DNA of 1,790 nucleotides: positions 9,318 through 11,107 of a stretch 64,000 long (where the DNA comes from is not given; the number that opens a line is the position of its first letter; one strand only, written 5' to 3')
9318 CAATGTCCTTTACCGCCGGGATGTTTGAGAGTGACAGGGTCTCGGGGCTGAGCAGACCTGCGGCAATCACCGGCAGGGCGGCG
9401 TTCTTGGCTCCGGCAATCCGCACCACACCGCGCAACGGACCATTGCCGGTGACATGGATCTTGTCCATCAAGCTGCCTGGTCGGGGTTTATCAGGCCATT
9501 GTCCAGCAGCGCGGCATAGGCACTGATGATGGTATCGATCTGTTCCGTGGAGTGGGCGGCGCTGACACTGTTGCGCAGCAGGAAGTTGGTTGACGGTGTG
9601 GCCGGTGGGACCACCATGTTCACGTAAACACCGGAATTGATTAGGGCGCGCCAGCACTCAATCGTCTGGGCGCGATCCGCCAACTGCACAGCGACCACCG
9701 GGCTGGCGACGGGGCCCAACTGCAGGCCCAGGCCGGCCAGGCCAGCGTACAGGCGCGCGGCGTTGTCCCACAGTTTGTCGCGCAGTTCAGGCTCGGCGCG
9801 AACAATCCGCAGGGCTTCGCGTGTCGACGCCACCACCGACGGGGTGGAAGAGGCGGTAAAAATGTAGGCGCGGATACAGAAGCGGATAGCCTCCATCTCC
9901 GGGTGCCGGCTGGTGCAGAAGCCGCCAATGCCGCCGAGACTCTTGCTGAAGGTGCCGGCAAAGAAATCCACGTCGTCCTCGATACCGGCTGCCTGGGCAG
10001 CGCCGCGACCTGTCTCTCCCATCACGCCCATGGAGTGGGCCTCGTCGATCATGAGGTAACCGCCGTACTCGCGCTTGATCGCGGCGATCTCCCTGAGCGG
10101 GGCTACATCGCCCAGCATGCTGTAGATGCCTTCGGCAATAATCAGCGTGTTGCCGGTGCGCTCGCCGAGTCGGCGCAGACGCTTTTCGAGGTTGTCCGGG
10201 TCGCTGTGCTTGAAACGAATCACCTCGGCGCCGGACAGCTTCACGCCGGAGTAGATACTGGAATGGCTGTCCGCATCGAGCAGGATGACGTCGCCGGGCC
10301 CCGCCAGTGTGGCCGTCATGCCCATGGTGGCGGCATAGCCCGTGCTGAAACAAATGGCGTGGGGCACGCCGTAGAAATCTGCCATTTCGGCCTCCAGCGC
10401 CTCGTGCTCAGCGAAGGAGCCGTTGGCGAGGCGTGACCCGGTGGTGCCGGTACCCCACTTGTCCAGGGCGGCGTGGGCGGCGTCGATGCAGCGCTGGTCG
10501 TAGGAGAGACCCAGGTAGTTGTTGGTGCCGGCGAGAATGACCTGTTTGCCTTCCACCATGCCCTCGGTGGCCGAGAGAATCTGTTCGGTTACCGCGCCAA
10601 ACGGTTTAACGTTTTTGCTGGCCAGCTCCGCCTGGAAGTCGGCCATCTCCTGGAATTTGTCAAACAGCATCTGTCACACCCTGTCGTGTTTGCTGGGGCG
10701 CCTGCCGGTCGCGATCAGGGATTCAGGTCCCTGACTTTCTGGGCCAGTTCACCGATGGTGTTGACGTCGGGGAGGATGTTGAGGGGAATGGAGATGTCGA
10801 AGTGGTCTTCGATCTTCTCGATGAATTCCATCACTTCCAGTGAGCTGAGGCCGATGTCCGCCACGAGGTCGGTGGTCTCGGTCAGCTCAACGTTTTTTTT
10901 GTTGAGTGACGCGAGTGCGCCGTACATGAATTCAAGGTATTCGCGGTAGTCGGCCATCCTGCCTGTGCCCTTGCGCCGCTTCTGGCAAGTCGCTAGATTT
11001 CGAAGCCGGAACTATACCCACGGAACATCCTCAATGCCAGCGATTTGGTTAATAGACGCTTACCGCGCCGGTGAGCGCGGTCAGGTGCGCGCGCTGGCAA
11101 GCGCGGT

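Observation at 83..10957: Sphingolipid (ceramide)-type core biosynthesis gene set in a gammaproteobacterial chromosome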

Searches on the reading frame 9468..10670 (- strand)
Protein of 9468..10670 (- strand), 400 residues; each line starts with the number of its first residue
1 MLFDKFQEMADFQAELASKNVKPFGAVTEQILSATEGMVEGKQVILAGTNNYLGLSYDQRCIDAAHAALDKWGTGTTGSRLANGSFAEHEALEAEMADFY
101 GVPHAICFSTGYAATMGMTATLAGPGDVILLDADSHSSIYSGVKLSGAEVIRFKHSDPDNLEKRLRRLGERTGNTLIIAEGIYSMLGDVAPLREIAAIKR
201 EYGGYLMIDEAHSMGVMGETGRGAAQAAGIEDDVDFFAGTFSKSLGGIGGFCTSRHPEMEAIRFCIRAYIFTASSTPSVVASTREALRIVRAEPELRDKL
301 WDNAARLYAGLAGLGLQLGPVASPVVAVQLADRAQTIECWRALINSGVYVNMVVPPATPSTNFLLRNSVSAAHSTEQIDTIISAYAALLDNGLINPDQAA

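Call 3: search_protein_families(library=pfam, proteins=[window:9468-10670:-], max_evalue=0.01)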
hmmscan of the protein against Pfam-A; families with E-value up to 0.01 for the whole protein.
window:9468-10670:- (400 aa): 6 families
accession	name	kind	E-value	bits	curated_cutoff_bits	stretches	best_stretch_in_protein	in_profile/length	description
PF00155.27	Aminotran_1_2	-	1.2e-51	176.5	19.7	1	44-383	3-359/361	Aminotransferase class I and II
PF01041.23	DegT_DnrJ_EryC1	-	8e-08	32.3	19.8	1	88-267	25-199/360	DegT/DnrJ/EryC1/StrS aminotransferase family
PF01053.26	Cys_Met_Meta_PP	-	8.7e-08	31.5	27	1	88-216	53-180/381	Cys/Met metabolism PLP-dependent enzyme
PF01212.27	Beta_elim_lyase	-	9.8e-06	25.5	27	1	90-257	35-214/288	Beta-eliminating lyase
PF01276.26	OKR_DC_1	-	0.0034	16.7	27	0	113-156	93-136/417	Orn/Lys/Arg decarboxylase, major domain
PF00266.25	Aminotran_5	-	0.0036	16.8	21.5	1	78-215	34-181/371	Aminotransferase class-V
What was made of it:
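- Checked: 9468-10670(-), 400 aa: an alpha-oxoamine synthase (PF00155, E 1e-51, call 3).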

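Call 4: search_protein_families(library=ncbifam, proteins=[window:9468-10670:-], max_evalue=0.01)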
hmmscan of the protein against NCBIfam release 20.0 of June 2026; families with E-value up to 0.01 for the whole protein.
window:9468-10670:- (400 aa): 23 families
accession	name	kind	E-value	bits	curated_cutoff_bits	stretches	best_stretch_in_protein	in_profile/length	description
NF047599.1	SerpalmtaseBetaP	equivalog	1.4e-178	593.6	500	1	2-388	3-389/394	serine palmitoyltransferase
NF047603.1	SerpalmtaseAlphaP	equivalog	1.1e-132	442.5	670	1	2-387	4-391/399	serine palmitoyltransferase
NF047600.1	SerpalmtaseCFB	equivalog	5.7e-104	347.9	640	1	15-384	17-384/395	serine palmitoyltransferase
TIGR00858.1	bioF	equivalog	9.4e-97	324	426.45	1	36-384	15-363/365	8-amino-7-oxononanoate synthase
NF005394.0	PRK06939.1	equivalog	3e-89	299.5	460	1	34-387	31-389/397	glycine C-acetyltransferase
TIGR01825.1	gly_Cac_T_rel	subfamily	2.9e-86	289.5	535.4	1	36-387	27-377/385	BioF/Kbl family PLP-dependent acyltransferase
TIGR01822.1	2am3keto_CoA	equivalog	8.5e-79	265.3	493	1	37-386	33-384/393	glycine C-acetyltransferase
TIGR01821.1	5aminolev_synth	equivalog_domain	2.1e-65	221.2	338.55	1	40-390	42-395/402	5-aminolevulinate synthase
NF005526.0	PRK07179.1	equivalog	2.8e-59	200.7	428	1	39-389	51-396/407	alpha-hydroxyketone-type quorum-sensing autoinducer synthase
NF005697.0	PRK07505.1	subfamily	9.9e-38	129.8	342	1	39-390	45-400/405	hypothetical protein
NF004608.1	PRK05937.1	equivalog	2.4e-32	112.1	399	1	57-383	29-340/366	8-amino-7-oxononanoate synthase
NF006810.0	PRK09331.1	subfamily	6.6e-05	21.9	301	1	93-222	71-209/397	Sep-tRNA:Cys-tRNA synthetase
TIGR01326.1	OAH_OAS_sulfhy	subfamily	8.4e-05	21.4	495.1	1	56-214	29-183/418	O-acetylhomoserine aminocarboxypropyltransferase/cysteine synthase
TIGR03588.1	PseC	equivalog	0.00015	20.8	423.5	1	88-217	31-163/380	UDP-4-amino-4,6-dideoxy-N-acetyl-beta-L-altrosamine transaminase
NF005758.0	PRK07582.1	equivalog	0.00023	20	440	1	60-211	30-175/372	cystathionine gamma-lyase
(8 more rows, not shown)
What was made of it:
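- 9468..10670 (-): Serine palmitoyltransferase (Spt). NF047599, 593.6 bits against a cutoff of 500 (call 4).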

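Call 15: find_encoding_contigs(protein=window:9471-10670:-, flank=10000, max_places=6)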
Protein window:9471-10670:- (400 aa): 1 contig read that carries it; 1 place shown.
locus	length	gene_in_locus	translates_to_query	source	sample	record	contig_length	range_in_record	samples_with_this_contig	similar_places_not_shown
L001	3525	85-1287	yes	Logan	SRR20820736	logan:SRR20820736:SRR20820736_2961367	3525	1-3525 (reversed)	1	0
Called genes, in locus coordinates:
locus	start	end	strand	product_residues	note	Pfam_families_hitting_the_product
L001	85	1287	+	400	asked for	PF00155:Aminotran_1_2, PF01053:Cys_Met_Meta_PP, PF01041:DegT_DnrJ_EryC1, PF01212:Beta_elim_lyase (weak)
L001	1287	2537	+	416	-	PF00275:EPSP_synthase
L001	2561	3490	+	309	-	PF00149:Metallophos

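Call 16: list_cluster_members(proteins=[window:9471-10670:-, window:5214-6353:+, window:1148-2068:-, window:8221-9468:-])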
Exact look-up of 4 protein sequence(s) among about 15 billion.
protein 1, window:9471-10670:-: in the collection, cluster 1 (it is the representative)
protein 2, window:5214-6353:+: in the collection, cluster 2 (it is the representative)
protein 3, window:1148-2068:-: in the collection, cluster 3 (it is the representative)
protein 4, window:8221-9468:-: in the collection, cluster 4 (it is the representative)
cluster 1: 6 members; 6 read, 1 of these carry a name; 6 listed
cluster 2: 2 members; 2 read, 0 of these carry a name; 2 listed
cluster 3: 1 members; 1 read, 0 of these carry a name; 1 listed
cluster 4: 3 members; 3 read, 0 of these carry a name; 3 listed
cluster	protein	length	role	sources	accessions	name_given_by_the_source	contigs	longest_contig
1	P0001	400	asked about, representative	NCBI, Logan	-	-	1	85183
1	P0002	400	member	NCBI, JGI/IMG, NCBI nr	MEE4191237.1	MAG: aminotransferase class I/II-fold pyridoxal phosphate-dependent enzyme [Halieaceae ... | 8-amino-7-oxononanoate synthase | aminotransferase class I/II-fold pyridoxal phosphate-dependent enzyme [Halieaceae ...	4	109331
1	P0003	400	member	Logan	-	-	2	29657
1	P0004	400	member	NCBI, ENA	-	-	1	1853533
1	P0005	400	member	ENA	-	-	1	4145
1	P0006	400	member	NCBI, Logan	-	-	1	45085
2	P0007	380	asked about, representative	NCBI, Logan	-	-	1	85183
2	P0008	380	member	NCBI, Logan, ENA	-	-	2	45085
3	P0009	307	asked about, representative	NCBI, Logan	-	-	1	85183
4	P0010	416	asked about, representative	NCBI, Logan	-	-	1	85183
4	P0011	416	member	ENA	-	-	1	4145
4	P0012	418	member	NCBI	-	-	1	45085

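Call 31: search_solved_structures(query=window:9471-10670:-, max_evalue=1e-20)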
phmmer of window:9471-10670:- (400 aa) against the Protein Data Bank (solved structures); distinct sequences matched with E-value up to 1e-20: 54.
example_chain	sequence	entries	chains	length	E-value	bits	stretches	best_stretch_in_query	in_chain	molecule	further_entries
2x8u_A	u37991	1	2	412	8.1e-120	403.4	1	4-386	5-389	SERINE PALMITOYLTRANSFERASE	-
2jgt_A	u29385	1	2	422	7.3e-118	397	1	4-387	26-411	SERINE PALMITOYLTRANSFERASE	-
2jg2_A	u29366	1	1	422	1.3e-117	396.2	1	4-387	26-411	SERINE PALMITOYLTRANSFERASE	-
2w8j_A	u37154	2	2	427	1.4e-117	396.1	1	4-387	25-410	SERINE PALMITOYLTRANSFERASE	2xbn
2w8t_A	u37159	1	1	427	1.8e-117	395.7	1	4-387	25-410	SERINE PALMITOYLTRANSFERASE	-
2w8v_A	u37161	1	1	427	2.5e-117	395.2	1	4-387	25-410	SERINE PALMITOYLTRANSFERASE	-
2w8u_A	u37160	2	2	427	2.6e-117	395.2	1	4-387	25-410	SERINE PALMITOYLTRANSFERASE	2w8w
4bmk_A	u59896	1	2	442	1.2e-116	393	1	4-387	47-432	SERINE PALMITOYLTRANSFERASE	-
3a2b_A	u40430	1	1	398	1.5e-81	277.5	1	32-384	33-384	Serine palmitoyltransferase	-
8guh_A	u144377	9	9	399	1.5e-81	277.5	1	32-384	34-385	Serine palmitoyltransferase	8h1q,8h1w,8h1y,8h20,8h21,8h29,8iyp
8s1y_A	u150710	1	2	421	1.5e-60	208.4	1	38-386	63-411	8-amino-7-oxononanoate synthase/2-amino-3-ketobutyrate coenzyme A ligase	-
7bxp_A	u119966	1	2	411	1.8e-60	208.1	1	38-386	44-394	2-amino-3-ketobutyrate coenzyme A ligase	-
7poa_A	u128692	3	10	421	3.8e-60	207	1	38-386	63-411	8-amino-7-oxononanoate synthase/2-amino-3-ketobutyrate coenzyme A ligase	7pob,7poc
1fc4_A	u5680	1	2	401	5.9e-60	206.4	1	37-386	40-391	2-AMINO-3-KETOBUTYRATE CONENZYME A LIGASE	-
3tqx_A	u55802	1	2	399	1.1e-59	205.5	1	36-386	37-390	2-amino-3-ketobutyrate coenzyme A ligase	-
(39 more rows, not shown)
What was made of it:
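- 9468..10670 (-): It scores 403 bits to S. wittichii Spt 2X8U (call 31).
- On Caulobacter-type bacterial ceramide pathway: The best solved-structure relatives are S. wittichii and S. paucimobilis Spt (call 31).
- On BioF / Kbl / ALAS / CqsA / cysteate acyltransferase (alternative identities of the synthase): PDB scores: Kbl 208, cysteate acyltransferase 191, BioF 178, CqsA 121 bits, against Spt 403 (call 31).
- Closest known: Sphingomonadaceae glycosphingolipids, which replace LPS in the outer membrane. Same: The Spt proteins are homologous (403 bits to S. wittichii Spt, call 31).
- Closest known: Bacteroidota sulfonolipid. Different: The window synthase scores far better against Spt than against the cysteate acyltransferase (403 against 191 bits, call 31).
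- Cysteate acyltransferase scores 191 bits against 403 for Spt (call 31).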

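Call 70: search_solved_structures(query=window:9471-10670:-, max_evalue=1e-116, show_alignments=3)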
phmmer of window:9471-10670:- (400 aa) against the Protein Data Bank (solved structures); distinct sequences matched with E-value up to 1e-116: 7.
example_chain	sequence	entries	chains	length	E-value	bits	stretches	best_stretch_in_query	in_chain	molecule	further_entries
2x8u_A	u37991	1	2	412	8.1e-120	403.4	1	4-386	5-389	SERINE PALMITOYLTRANSFERASE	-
2jgt_A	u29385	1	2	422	7.3e-118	397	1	4-387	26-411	SERINE PALMITOYLTRANSFERASE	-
2jg2_A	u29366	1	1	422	1.3e-117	396.2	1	4-387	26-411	SERINE PALMITOYLTRANSFERASE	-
2w8j_A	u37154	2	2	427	1.4e-117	396.1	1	4-387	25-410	SERINE PALMITOYLTRANSFERASE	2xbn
2w8t_A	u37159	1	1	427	1.8e-117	395.7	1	4-387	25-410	SERINE PALMITOYLTRANSFERASE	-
2w8v_A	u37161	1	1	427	2.5e-117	395.2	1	4-387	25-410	SERINE PALMITOYLTRANSFERASE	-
2w8u_A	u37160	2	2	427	2.6e-117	395.2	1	4-387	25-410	SERINE PALMITOYLTRANSFERASE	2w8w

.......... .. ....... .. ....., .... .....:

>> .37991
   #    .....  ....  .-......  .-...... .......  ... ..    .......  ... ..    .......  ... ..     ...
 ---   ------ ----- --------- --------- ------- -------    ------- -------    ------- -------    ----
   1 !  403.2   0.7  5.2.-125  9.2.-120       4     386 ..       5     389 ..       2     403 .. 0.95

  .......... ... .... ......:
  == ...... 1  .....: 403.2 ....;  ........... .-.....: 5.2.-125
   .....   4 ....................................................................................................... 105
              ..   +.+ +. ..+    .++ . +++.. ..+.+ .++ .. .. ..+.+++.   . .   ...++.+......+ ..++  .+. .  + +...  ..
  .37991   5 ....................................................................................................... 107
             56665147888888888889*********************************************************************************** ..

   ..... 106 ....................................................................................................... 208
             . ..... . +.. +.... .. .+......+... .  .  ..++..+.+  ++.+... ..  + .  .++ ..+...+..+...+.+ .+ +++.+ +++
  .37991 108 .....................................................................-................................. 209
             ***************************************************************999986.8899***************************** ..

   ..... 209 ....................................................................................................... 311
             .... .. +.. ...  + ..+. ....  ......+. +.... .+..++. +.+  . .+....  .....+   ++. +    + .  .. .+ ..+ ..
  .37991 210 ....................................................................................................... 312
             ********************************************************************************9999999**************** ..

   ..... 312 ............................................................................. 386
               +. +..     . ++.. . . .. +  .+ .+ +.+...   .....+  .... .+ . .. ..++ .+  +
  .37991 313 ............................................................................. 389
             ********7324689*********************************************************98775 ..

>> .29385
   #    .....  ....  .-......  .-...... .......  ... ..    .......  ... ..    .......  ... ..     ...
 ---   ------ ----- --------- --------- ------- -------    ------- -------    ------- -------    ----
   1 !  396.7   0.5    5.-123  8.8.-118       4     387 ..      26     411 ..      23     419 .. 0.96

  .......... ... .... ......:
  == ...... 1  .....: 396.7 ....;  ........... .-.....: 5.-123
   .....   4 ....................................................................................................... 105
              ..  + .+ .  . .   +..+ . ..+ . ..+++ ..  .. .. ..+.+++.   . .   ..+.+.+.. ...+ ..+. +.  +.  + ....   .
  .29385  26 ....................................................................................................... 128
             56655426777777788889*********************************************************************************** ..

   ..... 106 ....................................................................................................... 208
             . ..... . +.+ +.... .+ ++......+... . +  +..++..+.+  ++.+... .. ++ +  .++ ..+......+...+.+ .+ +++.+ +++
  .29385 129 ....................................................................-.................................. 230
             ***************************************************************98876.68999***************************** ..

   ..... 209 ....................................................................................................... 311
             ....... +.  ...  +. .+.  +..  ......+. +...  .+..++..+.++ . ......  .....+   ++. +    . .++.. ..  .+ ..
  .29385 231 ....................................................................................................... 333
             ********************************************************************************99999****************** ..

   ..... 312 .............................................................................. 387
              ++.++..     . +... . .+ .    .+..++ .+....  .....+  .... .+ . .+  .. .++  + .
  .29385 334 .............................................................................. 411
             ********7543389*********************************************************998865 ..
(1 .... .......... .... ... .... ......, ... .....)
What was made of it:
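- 9468..10670 (-): The equivalents of His159, Asp231, His234, Lys265 and Arg390 are conserved (call 70).
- Checked: It contains the block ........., which aligns with the PLP lysine (Lys265) of Sphingomonas paucimobilis Spt (call 70).
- Spt ranks closest to biochemically characterised Spt structures (call 31), and its catalytic residues are kept (call 70). The Arg378 equivalent differs from Sphingomonas Spt (call 70).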

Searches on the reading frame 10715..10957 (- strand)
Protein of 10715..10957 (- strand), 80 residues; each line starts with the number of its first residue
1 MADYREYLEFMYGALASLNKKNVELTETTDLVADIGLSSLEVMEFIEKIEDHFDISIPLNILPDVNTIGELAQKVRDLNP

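Call 3: search_protein_families(library=pfam, proteins=[window:10715-10957:-], max_evalue=0.01)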
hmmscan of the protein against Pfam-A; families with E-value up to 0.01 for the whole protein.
window:10715-10957:- (80 aa): 2 families
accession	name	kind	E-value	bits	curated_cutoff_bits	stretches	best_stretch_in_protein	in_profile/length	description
PF00550.31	PP-binding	-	6.9e-11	42.7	20.8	1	20-73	13-65/67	Phosphopantetheine attachment site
PF14573.12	PP-binding_2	-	0.0071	17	32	1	38-75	47-84/96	Acyl-carrier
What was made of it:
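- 10715..10957 (-): Dedicated acyl carrier protein (AcpR-like). PF00550, E 7e-11 (call 3).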

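Call 4: search_protein_families(library=ncbifam, proteins=[window:10715-10957:-], max_evalue=0.01)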
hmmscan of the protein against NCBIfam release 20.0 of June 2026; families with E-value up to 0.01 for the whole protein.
window:10715-10957:- (80 aa): 13 families
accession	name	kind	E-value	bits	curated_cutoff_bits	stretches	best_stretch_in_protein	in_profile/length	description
NF009104.0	PRK12449.1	equivalog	6.1e-11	42.1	70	1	18-72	18-72/80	acyl carrier protein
NF002150.0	PRK00982.1-4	subfamily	5.8e-10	39.3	66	1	17-73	17-73/80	acyl carrier protein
TIGR00517.1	acyl_carrier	equivalog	1.5e-08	34.4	70.45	1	17-73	15-71/77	acyl carrier protein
NF002148.0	PRK00982.1-2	subfamily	2.6e-07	30.4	71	1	17-75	16-74/79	acyl carrier protein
NF002151.0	PRK00982.1-5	equivalog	6.5e-06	26.2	92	1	19-71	17-69/78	acyl carrier protein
NF006031.0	PRK08172.1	equivalog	7.4e-06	26.5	76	1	25-76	24-75/82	acyl carrier protein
NF005480.0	PRK07081.1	equivalog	1.9e-05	24.5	72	1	15-76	12-74/83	acyl carrier protein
NF002149.0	PRK00982.1-3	equivalog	4e-05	23.5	106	1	18-67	16-65/78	acyl carrier protein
NF040636.1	AcpM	exception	6.4e-05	22.9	146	1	23-78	23-78/93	meromycolate extension acyl carrier protein AcpM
NF002147.0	PRK00982.1-1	equivalog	0.00011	22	84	1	24-74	26-76/83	acyl carrier protein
NF005502.0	PRK07117.1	equivalog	0.00023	21.3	79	1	27-75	27-75/82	acyl carrier protein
NF058660.1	cispen_ACP_AmcB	equivalog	0.0018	18.4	80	1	24-78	22-78/80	cispentacin biosynthesis acyl carrier protein AmcB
NF049963.1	RespRegFlgRCampy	domain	0.0062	15.4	750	1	6-57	22-74/429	fla regulon two-component system response regulator FlgR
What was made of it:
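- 10715..10957 (-): It scores below all housekeeping-ACP equivalog cutoffs (call 4).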
